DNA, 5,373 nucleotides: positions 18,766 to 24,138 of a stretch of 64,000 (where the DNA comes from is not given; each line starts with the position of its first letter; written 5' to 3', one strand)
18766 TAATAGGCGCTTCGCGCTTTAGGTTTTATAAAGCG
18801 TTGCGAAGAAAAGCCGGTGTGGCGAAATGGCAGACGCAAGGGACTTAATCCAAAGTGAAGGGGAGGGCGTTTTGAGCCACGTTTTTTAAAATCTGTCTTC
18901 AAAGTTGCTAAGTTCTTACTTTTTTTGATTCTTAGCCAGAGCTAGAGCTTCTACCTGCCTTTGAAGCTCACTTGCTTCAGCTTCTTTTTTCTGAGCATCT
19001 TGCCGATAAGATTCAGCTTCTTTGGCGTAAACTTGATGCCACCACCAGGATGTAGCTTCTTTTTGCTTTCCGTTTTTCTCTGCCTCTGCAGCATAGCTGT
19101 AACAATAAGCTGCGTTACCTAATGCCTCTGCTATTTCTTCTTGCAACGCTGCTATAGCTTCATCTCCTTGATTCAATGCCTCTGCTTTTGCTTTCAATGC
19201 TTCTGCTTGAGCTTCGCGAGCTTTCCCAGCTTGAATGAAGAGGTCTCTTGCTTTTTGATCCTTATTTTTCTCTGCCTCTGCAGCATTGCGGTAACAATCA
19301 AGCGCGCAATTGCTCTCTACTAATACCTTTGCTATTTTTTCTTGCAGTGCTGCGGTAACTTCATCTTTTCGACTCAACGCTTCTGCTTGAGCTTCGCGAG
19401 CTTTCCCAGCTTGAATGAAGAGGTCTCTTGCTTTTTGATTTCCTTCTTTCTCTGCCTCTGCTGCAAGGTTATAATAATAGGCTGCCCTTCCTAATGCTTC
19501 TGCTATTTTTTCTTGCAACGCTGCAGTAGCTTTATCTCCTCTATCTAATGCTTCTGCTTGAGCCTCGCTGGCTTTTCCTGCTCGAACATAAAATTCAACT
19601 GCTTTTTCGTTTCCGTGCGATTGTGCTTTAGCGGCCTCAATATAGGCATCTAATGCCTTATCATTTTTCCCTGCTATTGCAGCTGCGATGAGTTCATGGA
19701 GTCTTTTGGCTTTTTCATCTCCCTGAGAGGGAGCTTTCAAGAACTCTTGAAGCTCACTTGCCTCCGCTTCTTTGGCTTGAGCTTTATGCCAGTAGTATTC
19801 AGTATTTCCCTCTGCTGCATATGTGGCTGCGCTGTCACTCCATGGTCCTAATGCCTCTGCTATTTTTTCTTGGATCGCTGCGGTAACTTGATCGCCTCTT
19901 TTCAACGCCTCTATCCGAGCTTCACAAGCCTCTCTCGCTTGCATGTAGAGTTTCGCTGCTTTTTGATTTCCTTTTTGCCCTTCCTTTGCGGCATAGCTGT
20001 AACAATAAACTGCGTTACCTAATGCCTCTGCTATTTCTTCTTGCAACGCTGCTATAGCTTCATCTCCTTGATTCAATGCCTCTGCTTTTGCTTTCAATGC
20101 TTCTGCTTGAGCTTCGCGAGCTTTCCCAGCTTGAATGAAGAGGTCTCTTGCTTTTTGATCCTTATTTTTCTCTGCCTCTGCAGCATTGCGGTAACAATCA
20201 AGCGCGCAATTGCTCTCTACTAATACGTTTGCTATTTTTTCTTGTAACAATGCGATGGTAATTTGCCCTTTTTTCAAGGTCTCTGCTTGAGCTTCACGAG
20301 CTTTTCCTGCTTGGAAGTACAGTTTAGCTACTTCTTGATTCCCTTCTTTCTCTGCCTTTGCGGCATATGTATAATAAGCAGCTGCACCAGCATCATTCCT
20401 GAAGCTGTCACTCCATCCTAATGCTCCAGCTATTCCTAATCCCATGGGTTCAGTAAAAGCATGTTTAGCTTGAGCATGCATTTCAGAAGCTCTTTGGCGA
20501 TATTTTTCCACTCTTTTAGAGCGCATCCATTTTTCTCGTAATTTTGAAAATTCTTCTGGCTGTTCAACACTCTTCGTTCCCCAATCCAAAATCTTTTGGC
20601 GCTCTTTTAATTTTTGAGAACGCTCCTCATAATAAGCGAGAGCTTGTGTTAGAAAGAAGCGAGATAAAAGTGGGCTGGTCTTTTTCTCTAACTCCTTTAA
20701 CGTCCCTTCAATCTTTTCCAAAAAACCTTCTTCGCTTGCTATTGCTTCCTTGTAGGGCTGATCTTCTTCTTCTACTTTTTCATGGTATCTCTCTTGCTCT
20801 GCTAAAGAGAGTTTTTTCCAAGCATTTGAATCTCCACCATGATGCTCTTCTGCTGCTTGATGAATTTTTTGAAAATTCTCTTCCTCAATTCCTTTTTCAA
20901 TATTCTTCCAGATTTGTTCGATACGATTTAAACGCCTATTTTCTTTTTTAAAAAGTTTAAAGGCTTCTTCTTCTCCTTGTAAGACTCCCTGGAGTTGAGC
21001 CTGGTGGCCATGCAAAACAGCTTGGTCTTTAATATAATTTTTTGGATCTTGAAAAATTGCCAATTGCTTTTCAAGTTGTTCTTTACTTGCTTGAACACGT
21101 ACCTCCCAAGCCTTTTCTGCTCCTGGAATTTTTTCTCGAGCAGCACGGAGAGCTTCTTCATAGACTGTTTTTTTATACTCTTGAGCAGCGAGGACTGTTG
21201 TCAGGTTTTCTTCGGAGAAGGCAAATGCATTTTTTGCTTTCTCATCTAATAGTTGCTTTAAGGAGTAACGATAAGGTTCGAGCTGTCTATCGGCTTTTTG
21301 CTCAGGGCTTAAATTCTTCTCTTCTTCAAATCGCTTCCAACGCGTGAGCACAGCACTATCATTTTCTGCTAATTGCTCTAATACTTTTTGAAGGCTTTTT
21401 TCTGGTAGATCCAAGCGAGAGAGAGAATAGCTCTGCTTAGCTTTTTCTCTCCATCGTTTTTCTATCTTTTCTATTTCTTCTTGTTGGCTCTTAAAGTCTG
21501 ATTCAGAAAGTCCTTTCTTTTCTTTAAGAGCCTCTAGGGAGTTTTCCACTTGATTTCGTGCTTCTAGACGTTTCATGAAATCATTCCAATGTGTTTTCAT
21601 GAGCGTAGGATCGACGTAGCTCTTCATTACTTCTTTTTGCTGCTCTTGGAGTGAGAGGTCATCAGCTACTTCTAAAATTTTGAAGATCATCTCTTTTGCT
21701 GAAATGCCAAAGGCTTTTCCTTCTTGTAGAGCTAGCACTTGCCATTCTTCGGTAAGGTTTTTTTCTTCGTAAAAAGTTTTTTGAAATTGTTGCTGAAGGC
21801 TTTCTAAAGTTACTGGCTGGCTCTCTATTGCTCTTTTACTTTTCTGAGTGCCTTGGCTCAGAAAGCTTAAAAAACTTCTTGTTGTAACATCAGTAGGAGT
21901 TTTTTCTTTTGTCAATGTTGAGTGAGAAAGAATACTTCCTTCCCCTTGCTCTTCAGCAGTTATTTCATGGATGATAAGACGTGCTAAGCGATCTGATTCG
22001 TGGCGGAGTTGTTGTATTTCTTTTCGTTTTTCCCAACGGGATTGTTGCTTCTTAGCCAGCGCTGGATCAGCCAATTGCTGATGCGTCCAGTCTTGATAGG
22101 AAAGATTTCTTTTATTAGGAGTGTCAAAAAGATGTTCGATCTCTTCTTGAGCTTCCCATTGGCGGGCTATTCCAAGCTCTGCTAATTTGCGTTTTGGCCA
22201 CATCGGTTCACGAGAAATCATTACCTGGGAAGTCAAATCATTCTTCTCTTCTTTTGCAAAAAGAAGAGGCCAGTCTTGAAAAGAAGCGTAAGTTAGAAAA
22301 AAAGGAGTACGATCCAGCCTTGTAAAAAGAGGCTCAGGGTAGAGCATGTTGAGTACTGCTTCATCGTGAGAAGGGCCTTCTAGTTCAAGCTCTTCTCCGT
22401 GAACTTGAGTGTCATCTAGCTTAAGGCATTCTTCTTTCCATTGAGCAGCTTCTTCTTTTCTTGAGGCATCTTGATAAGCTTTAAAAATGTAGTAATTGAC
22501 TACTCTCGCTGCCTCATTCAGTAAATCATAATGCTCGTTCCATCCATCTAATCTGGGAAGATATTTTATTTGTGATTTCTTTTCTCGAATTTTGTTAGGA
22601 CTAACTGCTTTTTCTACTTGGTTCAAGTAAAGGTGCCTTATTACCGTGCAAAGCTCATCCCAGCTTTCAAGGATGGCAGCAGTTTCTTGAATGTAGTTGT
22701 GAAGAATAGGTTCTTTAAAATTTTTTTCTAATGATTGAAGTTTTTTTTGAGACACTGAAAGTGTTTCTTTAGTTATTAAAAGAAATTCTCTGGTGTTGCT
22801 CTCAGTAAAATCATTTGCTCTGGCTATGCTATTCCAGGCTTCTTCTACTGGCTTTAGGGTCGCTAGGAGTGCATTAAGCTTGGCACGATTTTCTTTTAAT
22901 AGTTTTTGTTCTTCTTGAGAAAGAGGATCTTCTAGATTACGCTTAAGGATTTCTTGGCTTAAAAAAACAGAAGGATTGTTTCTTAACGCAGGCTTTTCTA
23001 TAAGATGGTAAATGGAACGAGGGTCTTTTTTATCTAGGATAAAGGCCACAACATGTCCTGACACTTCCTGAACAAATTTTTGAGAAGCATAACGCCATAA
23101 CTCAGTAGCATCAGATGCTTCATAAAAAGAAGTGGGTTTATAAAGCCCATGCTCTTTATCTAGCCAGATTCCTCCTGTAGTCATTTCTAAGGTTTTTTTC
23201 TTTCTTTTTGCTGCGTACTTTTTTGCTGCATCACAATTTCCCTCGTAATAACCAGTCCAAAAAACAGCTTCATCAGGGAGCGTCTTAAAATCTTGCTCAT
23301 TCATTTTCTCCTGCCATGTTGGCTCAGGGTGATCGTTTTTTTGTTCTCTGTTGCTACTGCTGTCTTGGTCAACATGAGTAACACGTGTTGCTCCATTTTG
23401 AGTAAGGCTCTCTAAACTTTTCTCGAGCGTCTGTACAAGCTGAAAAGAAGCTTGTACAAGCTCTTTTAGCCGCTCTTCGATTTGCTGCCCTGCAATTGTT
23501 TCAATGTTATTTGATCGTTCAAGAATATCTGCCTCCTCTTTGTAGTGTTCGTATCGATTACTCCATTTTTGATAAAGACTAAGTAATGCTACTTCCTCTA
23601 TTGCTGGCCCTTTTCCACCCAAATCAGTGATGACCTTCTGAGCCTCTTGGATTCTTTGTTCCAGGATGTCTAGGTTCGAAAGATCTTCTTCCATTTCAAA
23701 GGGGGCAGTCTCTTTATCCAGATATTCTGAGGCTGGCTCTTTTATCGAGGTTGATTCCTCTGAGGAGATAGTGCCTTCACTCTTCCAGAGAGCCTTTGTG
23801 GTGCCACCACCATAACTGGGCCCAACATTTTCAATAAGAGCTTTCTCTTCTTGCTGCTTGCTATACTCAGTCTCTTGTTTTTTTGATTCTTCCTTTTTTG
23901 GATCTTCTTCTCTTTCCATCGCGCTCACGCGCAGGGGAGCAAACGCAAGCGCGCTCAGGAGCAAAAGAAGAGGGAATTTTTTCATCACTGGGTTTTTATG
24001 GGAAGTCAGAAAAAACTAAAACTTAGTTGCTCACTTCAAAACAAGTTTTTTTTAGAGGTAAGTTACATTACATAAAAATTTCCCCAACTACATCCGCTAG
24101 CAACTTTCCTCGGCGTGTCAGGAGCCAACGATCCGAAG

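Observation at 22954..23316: Candidate ADP-ribosyl cyclase / CD38-like NADase block inside a bacterial giant secreted protein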

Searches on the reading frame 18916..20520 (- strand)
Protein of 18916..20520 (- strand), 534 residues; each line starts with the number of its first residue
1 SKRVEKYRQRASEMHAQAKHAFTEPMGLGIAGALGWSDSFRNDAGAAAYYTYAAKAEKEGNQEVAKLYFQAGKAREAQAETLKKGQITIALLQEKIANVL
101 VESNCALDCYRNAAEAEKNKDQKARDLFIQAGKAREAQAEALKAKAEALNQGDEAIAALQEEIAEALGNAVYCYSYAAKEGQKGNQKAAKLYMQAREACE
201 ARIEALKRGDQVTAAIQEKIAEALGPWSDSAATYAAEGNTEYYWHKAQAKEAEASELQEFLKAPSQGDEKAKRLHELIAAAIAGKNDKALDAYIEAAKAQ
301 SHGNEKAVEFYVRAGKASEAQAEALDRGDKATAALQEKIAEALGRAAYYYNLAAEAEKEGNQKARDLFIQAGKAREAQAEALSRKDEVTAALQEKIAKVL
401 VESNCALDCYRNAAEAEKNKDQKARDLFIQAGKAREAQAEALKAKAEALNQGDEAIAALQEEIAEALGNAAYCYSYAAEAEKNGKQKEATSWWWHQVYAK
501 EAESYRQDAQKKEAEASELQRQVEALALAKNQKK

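Call 55: search_solved_structures(query=window:18916-20520:-, max_evalue=1)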
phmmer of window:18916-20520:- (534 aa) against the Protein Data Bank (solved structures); distinct sequences matched with E-value up to 1: 2.
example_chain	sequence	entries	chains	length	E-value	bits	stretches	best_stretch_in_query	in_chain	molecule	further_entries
6prh_A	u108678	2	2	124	0.2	14.1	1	383-465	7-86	RicA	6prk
2pih_A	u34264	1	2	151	0.41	13.1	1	384-465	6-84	Protein ymcA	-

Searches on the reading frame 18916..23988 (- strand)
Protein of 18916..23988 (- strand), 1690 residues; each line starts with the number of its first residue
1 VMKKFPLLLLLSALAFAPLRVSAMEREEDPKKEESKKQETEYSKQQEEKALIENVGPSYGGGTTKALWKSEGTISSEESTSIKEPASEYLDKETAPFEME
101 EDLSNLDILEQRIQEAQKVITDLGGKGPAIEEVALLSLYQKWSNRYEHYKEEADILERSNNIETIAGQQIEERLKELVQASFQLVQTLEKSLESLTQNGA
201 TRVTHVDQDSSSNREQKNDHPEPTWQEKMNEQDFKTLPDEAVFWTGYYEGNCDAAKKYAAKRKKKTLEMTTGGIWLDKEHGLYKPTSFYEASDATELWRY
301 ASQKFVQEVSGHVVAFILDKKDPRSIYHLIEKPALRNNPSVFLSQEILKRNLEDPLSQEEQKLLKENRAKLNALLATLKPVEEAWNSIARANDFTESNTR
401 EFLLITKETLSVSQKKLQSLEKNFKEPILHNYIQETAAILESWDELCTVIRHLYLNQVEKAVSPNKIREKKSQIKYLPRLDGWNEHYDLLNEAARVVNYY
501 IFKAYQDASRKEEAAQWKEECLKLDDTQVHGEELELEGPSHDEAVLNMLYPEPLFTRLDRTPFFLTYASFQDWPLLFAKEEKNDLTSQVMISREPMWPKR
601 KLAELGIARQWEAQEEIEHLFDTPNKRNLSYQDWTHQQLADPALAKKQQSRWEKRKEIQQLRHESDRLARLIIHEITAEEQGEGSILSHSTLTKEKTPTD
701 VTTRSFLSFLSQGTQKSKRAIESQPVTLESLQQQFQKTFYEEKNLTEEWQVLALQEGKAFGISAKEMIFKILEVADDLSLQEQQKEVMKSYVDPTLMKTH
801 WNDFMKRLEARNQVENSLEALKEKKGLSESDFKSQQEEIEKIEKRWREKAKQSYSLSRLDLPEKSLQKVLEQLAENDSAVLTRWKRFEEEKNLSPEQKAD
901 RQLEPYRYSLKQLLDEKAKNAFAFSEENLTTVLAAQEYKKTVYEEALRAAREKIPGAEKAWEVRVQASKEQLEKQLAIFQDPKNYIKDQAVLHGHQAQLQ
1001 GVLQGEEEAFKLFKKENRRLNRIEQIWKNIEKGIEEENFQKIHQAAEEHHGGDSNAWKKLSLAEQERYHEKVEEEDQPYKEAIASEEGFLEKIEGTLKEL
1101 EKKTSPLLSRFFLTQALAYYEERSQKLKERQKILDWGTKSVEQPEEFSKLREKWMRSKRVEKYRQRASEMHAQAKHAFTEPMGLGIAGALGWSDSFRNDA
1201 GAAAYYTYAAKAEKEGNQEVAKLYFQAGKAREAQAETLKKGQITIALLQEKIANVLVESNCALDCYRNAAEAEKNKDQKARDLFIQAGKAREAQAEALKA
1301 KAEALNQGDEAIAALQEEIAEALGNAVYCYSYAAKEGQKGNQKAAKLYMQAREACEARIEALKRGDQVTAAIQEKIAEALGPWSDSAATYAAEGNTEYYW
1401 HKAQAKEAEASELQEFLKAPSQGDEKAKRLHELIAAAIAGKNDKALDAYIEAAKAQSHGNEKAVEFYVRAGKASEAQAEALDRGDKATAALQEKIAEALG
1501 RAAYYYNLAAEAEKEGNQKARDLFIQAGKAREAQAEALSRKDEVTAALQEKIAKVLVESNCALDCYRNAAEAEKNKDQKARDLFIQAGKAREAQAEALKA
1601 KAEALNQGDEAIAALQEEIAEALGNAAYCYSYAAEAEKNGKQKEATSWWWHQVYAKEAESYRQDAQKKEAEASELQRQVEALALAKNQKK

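Call 3: search_protein_families(library=pfam, proteins=[window:18916-23988:-], max_evalue=10)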
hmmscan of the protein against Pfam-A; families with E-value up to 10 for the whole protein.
window:18916-23988:- (1690 aa): 4 families
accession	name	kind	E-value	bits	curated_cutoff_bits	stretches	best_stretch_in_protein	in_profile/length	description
PF23552.2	ParB_C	-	0.0047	16.8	23.8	1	1309-1327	2-20/50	ParB dimerisation domain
PF25325.1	EF-hand_EFHB_C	-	0.051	13.8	27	1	1017-1051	22-56/75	EFHB C-terminal EF-hand domain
PF18146.6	CinA_KH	-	0.53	10.8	27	2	1298-1328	42-72/73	Damage-inducible protein CinA KH domain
PF00625.27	Guanylate_kin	-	4.3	7.4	25.2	2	1536-1621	70-156/182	Guanylate kinase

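Call 4: search_protein_families(library=ncbifam, proteins=[window:18916-23988:-], max_evalue=10)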
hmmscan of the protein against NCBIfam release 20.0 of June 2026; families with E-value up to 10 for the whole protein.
window:18916-23988:- (1690 aa): 1 family
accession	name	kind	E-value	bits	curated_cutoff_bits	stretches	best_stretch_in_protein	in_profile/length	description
TIGR01019.1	sucCoAalpha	subfamily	0.05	13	353.2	0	1262-1305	48-91/286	succinate--CoA ligase subunit alpha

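Call 17: list_cluster_members(proteins=[window:18916-23988:-, window:24068-25159:-, window:25468-27381:+, window:17705-18541:+])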
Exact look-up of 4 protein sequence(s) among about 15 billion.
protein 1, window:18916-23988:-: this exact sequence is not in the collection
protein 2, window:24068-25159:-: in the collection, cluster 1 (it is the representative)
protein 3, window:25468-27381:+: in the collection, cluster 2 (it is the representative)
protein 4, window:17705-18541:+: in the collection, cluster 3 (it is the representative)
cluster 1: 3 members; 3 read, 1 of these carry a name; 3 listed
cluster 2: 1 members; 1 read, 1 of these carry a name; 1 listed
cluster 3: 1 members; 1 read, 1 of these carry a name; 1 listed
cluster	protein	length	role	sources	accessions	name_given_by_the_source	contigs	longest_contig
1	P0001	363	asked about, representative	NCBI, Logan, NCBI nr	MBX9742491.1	MAG: radical SAM family heme chaperone HemW [Chthoniobacterales bacterium] | radical SAM family heme chaperone HemW [Chthoniobacterales bacterium]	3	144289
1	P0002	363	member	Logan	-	-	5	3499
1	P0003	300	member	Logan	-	-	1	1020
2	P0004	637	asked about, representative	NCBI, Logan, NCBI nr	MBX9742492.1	MAG: thioredoxin family protein [Chthoniobacterales bacterium] | thioredoxin family protein [Chthoniobacterales bacterium]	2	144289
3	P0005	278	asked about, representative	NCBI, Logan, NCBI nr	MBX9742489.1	MAG: Rpn family recombination-promoting nuclease/putative transposase [Chthoniobacterales ... | Rpn family recombination-promoting nuclease/putative transposase [Chthoniobacterales ...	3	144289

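Call 18: find_encoding_contigs(protein=window:18916-23985:-, flank=10000, max_places=6)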
Protein window:18916-23985:- (1689 aa): no gene with exactly this product is on record in the collection.

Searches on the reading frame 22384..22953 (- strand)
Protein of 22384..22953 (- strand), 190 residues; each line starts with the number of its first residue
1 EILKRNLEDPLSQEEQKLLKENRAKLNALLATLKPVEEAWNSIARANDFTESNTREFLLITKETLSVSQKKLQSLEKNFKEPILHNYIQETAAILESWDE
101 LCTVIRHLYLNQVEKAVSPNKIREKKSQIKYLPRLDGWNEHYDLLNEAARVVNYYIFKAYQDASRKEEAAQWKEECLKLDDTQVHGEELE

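Call 56: search_solved_structures(query=window:22384-22953:-, max_evalue=1)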
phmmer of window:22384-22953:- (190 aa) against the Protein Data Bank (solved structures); distinct sequences matched with E-value up to 1: 9.
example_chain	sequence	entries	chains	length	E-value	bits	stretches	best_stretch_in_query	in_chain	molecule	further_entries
2kvm_A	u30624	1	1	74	0.15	15.1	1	113-172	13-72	Chromobox protein homolog 7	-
5ejw_A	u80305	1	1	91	0.23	14.4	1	113-172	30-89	Chromobox protein homolog 7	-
2k28_A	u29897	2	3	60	0.27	14.3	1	118-167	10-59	E3 SUMO-protein ligase CBX4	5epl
2efi_A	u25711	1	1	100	0.47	13.4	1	121-159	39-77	Mortality factor 4-like protein 1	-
4x3k_A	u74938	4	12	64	0.5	13.4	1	115-167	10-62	Chromobox protein homolog 7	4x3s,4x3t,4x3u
2f5k_A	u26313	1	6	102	0.51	13.4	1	121-158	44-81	Mortality factor 4-like protein 1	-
8y7f_A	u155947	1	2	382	0.52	13.3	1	26-81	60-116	CRISPR-associated protein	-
8y75_A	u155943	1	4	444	0.57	13.2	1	26-84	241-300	CRISPR-associated protein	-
8y6z_B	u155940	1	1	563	0.78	12.7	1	26-84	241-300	CRISPR-associated protein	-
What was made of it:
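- Tried and rejected: PDB sequence searches with the post-ARC module and the C-terminal repeats gave only noise (calls 55, 56).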

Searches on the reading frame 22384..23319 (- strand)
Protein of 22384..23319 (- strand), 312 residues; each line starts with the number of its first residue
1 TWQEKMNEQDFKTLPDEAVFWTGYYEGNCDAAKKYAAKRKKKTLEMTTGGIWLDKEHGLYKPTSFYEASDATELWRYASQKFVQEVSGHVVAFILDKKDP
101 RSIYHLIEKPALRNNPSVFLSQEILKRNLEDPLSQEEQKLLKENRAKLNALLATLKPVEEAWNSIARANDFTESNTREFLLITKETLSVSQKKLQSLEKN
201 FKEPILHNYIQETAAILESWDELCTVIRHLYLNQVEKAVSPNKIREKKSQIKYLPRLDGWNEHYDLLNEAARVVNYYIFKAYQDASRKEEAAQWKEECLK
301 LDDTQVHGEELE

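Call 52: find_related_loci(query=A3, collection=genome_contigs, flank=8000)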
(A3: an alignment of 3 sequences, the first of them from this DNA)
Query A3 (312 aa) in genome_contigs; peptide patterns used: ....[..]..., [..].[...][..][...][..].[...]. (x = any residue, [..] = any of these).
36 stretches matched a pattern, but none encodes a relative of the query by tblastn (E <= 1e-3).

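Call 53: find_homologous_proteins(query=A2, max_evalue=0.00001)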
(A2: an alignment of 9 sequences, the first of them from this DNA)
Query A2 (9 sequences) (312 aa, profile of the alignment): 3 proteins with E <= 0.00001 among 4403 candidates.
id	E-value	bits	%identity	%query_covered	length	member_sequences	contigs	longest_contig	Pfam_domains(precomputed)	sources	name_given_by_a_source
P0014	5.3e-29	120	37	39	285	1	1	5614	-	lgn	-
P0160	3.1e-11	61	36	33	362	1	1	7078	-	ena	-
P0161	3.0e-6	45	33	42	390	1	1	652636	PF02267.24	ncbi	ncbi:ADP-ribosyl cyclase, partial [Humidesulfovibrio mexicanus]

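Call 64: search_protein_families(library=pfam, alignment_id=A2, max_evalue=1)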
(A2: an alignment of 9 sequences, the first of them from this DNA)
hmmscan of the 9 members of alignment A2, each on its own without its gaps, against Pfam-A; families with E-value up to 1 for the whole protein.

A. member 1, seq(312 aa): 0 families

B. families by the number of members that match (of 9 scanned): 10 families
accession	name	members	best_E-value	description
PF02267.23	Rib_hydrolayse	3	0.00011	ADP-ribosyl cyclase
PF09298.16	FAA_hydrolase_N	1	0.03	Fumarylacetoacetase N-terminal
PF14931.11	IFT20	1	0.048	Intraflagellar transport complex B, subunit 20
PF14243.11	R2K_3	1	0.058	ATP-grasp domain, R2K clade family 3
PF06009.19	Laminin_II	1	0.085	Laminin Domain II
PF10496.14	Syntaxin-18_N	1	0.09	SNARE-complex protein Syntaxin-18 N-terminus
PF19191.5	HEF_HK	1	0.11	HEF_HK domain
PF07373.16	CAMP_factor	1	0.14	CAMP factor (Cfa)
PF07544.18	Med9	1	0.3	RNA polymerase II transcription mediator complex subunit 9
PF24423.1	OVT1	1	0.65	Major antigen, helical domain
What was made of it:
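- Tried and rejected: Pfam likewise gave nothing (calls 3, 64).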

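Call 71: find_related_loci(query=A3, collection=metagenome_contigs, flank=10000)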
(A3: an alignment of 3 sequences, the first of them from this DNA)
Query A3 (312 aa) in metagenome_contigs; peptide patterns used: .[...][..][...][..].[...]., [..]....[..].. (x = any residue, [..] = any of these).
451 stretches matched a pattern, but none encodes a relative of the query by tblastn (E <= 1e-3).
